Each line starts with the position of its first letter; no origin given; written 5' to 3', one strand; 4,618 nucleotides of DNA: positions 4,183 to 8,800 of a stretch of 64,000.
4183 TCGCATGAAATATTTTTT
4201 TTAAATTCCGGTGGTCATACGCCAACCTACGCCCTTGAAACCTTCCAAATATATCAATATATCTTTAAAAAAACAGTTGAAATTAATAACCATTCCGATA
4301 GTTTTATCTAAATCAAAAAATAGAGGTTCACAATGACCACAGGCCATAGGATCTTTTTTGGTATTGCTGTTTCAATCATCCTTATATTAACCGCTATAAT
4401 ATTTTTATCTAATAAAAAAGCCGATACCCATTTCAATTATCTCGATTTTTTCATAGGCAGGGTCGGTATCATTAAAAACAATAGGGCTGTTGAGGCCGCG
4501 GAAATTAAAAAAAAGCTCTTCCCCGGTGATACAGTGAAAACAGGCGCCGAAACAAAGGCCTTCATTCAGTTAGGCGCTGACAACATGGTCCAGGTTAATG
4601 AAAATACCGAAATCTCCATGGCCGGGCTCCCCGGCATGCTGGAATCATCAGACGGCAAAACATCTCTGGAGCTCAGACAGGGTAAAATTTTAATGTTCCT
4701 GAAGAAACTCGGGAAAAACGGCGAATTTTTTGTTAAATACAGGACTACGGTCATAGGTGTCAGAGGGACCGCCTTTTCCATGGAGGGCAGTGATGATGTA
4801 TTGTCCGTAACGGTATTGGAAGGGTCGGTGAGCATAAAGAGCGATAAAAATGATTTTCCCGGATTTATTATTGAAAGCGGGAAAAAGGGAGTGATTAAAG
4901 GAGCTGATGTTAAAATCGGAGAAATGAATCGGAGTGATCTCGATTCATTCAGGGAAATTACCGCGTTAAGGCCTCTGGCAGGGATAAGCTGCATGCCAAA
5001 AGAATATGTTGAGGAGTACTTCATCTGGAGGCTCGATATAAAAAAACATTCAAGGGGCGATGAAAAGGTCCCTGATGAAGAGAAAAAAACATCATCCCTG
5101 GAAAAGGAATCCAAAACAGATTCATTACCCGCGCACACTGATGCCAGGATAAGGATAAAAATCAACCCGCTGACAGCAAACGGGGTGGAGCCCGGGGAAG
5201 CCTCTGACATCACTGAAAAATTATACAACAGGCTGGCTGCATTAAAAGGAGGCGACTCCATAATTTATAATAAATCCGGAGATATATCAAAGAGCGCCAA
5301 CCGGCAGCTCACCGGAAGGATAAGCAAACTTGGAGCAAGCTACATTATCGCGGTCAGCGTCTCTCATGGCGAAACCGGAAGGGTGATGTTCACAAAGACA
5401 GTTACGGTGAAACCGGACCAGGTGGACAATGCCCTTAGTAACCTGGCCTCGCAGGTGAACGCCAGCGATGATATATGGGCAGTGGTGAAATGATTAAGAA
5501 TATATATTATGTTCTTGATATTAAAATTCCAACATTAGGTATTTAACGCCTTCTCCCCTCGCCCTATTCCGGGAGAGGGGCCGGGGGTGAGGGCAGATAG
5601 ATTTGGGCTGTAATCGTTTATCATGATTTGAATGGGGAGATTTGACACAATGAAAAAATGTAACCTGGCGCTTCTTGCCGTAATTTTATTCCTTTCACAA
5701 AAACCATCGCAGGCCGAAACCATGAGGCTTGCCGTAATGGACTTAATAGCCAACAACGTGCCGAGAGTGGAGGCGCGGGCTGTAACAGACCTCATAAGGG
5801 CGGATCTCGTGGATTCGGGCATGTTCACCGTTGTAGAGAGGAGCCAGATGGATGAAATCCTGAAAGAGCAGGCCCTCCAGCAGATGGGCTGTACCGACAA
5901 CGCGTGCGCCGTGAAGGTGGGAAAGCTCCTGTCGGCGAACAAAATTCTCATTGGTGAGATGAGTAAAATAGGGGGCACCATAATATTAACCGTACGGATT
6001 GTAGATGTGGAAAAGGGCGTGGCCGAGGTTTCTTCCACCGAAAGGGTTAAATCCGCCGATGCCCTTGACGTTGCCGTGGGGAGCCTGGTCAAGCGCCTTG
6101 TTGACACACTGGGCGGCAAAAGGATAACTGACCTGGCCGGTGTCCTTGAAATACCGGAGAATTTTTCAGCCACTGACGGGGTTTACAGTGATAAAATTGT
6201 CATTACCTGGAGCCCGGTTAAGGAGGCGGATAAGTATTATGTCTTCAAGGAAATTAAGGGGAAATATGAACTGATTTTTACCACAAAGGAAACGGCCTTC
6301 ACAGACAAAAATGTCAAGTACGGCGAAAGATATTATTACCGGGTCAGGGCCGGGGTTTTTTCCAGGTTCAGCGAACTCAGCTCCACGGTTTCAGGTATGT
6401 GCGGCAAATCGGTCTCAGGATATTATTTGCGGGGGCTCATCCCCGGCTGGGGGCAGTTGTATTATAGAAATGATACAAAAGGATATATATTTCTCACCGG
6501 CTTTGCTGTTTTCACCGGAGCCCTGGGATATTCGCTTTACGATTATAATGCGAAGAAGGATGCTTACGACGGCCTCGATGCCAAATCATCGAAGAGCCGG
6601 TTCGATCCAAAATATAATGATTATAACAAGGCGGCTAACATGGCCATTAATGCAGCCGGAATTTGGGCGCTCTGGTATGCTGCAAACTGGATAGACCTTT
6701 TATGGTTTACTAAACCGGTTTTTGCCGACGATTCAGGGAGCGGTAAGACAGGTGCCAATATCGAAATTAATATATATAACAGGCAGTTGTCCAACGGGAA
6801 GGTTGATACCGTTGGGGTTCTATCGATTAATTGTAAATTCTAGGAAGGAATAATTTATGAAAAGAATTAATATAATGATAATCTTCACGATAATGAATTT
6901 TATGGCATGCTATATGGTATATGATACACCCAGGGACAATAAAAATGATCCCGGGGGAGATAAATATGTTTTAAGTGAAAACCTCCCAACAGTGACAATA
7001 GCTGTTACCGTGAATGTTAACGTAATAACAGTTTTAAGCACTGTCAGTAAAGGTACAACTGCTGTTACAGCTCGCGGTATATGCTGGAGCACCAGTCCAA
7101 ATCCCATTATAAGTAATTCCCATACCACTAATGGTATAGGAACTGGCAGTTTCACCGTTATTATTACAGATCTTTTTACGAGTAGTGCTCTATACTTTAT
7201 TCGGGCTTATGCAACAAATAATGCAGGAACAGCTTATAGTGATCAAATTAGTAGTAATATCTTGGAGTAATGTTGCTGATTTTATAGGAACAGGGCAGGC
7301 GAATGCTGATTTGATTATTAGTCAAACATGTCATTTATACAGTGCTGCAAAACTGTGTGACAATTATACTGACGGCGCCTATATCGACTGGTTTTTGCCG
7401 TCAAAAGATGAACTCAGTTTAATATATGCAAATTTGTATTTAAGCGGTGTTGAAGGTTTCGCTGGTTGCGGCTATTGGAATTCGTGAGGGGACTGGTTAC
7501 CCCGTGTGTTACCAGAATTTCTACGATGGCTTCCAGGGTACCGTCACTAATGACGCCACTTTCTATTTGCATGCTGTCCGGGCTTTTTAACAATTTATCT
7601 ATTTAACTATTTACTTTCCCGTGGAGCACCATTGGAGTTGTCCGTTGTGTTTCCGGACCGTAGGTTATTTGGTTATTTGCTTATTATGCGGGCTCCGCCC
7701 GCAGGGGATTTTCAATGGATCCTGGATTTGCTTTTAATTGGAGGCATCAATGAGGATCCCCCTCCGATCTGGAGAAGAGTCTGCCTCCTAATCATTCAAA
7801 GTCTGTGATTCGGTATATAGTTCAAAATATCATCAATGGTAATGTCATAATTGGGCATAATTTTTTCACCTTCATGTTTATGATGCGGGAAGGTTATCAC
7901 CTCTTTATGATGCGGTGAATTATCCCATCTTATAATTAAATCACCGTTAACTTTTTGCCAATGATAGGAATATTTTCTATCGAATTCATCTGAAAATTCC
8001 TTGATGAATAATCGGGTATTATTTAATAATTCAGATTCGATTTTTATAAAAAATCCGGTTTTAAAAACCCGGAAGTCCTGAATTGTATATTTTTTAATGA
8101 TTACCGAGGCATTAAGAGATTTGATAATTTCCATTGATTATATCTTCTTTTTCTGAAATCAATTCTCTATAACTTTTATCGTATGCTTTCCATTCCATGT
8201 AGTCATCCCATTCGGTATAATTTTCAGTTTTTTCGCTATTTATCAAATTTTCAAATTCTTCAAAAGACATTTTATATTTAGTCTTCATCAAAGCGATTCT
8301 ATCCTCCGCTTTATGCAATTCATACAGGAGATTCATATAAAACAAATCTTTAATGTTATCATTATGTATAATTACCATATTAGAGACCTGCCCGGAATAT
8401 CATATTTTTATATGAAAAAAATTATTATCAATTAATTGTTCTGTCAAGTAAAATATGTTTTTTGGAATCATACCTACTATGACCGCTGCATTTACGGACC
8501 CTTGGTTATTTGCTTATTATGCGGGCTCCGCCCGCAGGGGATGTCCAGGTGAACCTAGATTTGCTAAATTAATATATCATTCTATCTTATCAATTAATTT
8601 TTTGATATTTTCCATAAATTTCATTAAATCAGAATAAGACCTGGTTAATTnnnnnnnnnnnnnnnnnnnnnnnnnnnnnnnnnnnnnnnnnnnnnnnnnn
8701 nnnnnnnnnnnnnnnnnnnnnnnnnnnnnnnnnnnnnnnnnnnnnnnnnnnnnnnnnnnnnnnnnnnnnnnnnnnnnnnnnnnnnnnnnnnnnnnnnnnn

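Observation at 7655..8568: Two-gene DUF6516/TumE-like cassette bracketed by ~75-bp direct repeats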

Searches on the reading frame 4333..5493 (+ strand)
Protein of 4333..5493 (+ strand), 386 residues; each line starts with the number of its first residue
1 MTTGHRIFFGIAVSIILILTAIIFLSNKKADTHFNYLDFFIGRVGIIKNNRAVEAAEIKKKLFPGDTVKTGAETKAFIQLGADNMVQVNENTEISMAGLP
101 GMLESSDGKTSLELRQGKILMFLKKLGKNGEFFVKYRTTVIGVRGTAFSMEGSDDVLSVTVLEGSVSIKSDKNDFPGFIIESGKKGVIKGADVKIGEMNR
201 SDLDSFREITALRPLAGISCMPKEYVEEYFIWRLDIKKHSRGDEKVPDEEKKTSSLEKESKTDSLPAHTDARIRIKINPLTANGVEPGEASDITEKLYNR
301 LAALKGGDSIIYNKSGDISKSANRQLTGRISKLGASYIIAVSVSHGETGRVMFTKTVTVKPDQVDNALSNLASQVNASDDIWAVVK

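Call 32: search_protein_families(library=pfam, proteins=[window:4333-5493:+], max_evalue=0.001)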
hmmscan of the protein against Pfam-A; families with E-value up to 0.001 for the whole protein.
window:4333-5493:+ (386 aa): 1 family
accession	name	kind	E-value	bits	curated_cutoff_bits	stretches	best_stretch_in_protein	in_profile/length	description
PF04773.18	FecR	-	2.9e-14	53.7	24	1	66-166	1-96/97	FecR protein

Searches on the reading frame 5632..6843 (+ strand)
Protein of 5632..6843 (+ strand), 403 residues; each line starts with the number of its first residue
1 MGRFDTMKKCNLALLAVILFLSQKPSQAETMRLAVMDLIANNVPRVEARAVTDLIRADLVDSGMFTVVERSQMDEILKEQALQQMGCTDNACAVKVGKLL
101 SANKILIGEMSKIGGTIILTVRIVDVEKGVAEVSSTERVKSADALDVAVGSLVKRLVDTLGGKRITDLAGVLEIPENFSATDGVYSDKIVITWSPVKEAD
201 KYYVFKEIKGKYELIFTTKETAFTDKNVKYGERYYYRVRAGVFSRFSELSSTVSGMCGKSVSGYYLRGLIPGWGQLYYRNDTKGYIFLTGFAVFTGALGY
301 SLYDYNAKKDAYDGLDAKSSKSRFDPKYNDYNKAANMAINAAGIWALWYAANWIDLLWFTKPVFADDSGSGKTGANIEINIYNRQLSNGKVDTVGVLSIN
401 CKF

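Call 8: search_protein_families(library=pfam, proteins=[window:5632-6843:+], max_evalue=0.01)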
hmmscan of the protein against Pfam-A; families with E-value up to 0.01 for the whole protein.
window:5632-6843:+ (403 aa): 6 families
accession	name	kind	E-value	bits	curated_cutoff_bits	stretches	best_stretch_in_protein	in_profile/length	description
PF03783.19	CsgG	-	4.7e-11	42.8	20.8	1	43-110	32-98/210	Curli production assembly/transport component CsgG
PF13036.11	LpoB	-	4.6e-06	27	22.3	1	33-113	32-113/147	Peptidoglycan-synthase activator LpoB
PF11684.13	DUF3280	-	3.2e-05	24.7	30.1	1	50-130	31-109/138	Protein of unknown function (DUF2380)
PF04052.18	TolB_N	-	8.2e-05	23.1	22.4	1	27-128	9-102/106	TolB amino-terminal domain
PF00041.27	fn3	-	0.00095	19.8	25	1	175-240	3-68/84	Fibronectin type III domain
PF18935.5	DUF5683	-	0.0026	18.2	26.7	1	269-332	14-76/151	Family of unknown function (DUF5683)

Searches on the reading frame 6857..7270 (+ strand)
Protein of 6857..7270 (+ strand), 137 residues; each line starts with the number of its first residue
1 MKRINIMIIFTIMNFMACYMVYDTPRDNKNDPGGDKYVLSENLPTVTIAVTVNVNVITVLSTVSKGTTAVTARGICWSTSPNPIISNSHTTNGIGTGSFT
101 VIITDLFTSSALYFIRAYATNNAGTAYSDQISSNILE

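Call 8: search_protein_families(library=pfam, proteins=[window:6857-7270:+], max_evalue=0.01)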
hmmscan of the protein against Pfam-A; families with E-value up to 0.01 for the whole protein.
window:6857-7270:+ (137 aa): 0 families

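Call 20: find_encoding_contigs(protein=window:6857-7270:+, flank=10000, max_places=10)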
Protein window:6857-7270:+ (137 aa): 3 contigs read that carry it; 3 places shown.
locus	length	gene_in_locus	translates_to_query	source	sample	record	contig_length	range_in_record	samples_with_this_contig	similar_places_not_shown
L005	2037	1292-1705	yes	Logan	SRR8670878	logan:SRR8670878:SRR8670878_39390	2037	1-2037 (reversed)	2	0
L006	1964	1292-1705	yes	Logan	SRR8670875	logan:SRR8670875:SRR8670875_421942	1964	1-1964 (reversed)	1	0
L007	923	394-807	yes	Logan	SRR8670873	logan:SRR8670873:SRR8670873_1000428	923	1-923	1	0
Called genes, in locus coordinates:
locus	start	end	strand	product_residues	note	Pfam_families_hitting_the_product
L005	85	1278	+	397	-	PF13036:LpoB (weak), PF03783:CsgG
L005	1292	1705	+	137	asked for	-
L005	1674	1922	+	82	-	-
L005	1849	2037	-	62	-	?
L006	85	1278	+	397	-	PF13036:LpoB (weak), PF03783:CsgG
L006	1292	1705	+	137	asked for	-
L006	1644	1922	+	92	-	-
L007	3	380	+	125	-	?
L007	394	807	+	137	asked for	-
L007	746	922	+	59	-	?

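Call 43: search_protein_families(library=pfam, proteins=[window:6857-7270:+], max_evalue=10)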
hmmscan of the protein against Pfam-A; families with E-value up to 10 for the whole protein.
window:6857-7270:+ (137 aa): 1 family
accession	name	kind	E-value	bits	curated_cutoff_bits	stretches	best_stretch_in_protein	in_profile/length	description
PF16974.11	NAR2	-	0.15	12.1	26.6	1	97-127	91-122/142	High-affinity nitrate transporter accessory, Ig-like domain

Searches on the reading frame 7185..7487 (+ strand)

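Call 8: search_protein_families(library=pfam, proteins=[window:7185-7487:+], max_evalue=0.01)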
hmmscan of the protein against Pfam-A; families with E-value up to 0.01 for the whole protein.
window:7185-7487:+ (100 aa): 0 families

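Call 43: search_protein_families(library=pfam, proteins=[window:7185-7487:+], max_evalue=10)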
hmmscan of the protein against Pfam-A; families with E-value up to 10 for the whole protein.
window:7185-7487:+ (100 aa): 1 family
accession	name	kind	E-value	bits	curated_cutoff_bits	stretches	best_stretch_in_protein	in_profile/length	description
PF07603.17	Lcl_C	-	0.022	15.5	34.9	1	32-80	17-56/117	Lcl C-terminal domain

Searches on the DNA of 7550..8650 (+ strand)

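Call 23: search_rna_families(source=window, start=7550, end=8650, threshold=evalue, max_evalue=10)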
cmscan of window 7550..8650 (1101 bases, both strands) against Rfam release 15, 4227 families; matches with E-value up to 10: 8.
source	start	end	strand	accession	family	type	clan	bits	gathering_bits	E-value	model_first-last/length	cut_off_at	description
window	8000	8085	+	RF02059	STnc50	Gene; sRNA;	-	25.4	55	0.1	1-84/84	no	Salmonella enterica sRNA STnc40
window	8392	8424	+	RF02584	KRAS_3UTR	Cis-reg;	-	24.6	49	3.1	1-49/49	no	KRAS 3' UTR cis-regulatory element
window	8219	8293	-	RF01599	plasmodium_snoR24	Gene; snRNA; snoRNA; CD-box;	-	24.1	55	2.4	1-82/82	no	small nucleolar RNA snoR24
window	8063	8155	+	RF01455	DPB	Cis-reg;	-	18.3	40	7.8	1-86/86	no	Stem loopII regulatory element in POLB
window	8241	8292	-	RF00440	SNORD37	Gene; snRNA; snoRNA; CD-box;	-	18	45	1.7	1-65/65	no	Small nucleolar RNA SNORD37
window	7956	8018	+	RF01641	ceN53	Gene; snRNA; snoRNA; CD-box;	-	16.7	50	3.3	1-74/74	no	Caenorhabditis snoRNA ceN53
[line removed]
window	7862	7888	-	RF01905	HOTAIR_2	Gene; lncRNA;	-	11.7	60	7.7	43-69/69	no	HOTAIR conserved region 2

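Call 40: search_dna_similar(query=window:8476-8572:+, collection=plasmids, mode=distant, max_evalue=1)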
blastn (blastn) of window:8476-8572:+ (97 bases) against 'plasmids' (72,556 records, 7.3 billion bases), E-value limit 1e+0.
Records with a match: 1; places in all: 1; records where one place covers at least 80% of the query: 0.
Best place of each record, by identity: 90-95% 1.
By first word of the organism name: Enterococcus 1.
By predicted mobility (MOB-suite, as given by PLSDB): conjugative 1.
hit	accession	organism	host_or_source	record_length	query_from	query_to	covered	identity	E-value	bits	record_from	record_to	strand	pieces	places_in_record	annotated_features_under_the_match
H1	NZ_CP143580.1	Enterococcus faecalis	Homo sapiens,bacterial isolate,sonicate ...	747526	72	97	27%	92.3%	8e-1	39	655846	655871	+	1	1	PTS sugar transporter subunit IIC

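Call 41: search_dna_similar(query=window:8476-8572:+, collection=phages, mode=distant, max_evalue=1)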
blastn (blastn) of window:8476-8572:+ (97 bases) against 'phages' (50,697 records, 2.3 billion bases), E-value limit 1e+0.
Records with a match: 1; places in all: 1; records where one place covers at least 80% of the query: 0.
Best place of each record, by identity: 90-95% 1.
By first word of the organism name: Enterococcus 1.
By host as written in the record: Enterococcus faecalis 1.
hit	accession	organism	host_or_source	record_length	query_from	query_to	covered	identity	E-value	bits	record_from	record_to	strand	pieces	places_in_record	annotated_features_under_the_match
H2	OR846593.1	Enterococcus phage Efs 1-1-1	Enterococcus faecalis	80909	72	97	27%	92.3%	3e-1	39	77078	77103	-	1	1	record has no annotation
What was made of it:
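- Tried and rejected: blastn of the whole repeat against plasmids and phages: only 26-nt chance hits (calls 40, 41).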

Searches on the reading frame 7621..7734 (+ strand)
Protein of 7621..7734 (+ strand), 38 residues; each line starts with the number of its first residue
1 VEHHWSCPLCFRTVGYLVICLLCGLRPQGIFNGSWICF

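Call 57: list_cluster_members(proteins=[window:7621-7734:+, window:7632-7805:+, window:7686-7805:+, window:8436-8549:+, window:8455-8634:+, window:8479-8634:+, window:7638-7805:+, window:7647-7805:+])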
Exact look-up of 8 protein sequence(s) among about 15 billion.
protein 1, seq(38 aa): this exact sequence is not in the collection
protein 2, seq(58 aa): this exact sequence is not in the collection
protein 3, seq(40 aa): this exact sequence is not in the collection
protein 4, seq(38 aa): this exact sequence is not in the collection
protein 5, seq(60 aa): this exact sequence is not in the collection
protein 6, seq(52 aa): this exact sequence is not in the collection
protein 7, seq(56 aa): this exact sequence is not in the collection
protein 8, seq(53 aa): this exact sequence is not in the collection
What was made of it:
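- Tried and rejected: A check on whether ORFs across the repeat were ever called as genes, which would have allowed a peptide search for more copies: none of 8 variants is on record (call 57).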
